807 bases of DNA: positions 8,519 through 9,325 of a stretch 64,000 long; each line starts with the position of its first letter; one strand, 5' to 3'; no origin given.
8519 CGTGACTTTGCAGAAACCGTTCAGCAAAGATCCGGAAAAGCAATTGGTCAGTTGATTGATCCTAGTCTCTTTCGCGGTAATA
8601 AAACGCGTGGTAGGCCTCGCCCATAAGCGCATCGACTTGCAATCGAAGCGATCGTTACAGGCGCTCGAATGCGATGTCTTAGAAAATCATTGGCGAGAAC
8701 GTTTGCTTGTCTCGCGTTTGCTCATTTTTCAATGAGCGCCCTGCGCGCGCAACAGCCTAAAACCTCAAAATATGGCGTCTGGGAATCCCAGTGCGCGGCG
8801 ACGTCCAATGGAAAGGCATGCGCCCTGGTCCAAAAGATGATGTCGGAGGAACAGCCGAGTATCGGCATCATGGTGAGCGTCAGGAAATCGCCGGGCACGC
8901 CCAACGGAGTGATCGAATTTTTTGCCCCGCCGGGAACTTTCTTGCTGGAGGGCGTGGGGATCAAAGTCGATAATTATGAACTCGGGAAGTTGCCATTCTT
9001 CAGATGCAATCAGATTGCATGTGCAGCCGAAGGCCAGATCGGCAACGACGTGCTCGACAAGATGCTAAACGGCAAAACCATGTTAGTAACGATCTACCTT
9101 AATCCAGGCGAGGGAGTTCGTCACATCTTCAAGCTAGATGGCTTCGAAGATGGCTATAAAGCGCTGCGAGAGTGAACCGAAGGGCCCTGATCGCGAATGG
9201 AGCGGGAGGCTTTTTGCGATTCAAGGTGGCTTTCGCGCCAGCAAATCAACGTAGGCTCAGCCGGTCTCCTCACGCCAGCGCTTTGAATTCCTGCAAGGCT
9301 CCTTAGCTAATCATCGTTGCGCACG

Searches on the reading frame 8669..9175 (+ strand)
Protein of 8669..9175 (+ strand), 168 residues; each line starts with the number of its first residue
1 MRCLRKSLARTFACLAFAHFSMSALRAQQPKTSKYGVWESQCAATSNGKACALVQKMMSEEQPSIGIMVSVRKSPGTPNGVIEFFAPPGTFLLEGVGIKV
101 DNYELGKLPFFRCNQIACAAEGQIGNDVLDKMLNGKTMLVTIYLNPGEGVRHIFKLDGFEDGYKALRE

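Call 6: search_protein_families(library=pfam, proteins=[window:8669-9175:+], max_evalue=0.01)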
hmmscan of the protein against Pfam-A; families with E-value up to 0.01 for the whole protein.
window:8669-9175:+ (168 aa): 1 family
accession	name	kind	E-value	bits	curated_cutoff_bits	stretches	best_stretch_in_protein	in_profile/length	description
PF06776.18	IalB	-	2.1e-22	80.1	22.1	1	38-166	1-130/131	Invasion associated locus B (IalB) protein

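Call 39: search_protein_families(library=ncbifam, proteins=[window:8669-9175:+], max_evalue=0.1)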
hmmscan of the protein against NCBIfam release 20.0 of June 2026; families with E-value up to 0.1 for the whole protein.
window:8669-9175:+ (168 aa): 0 families
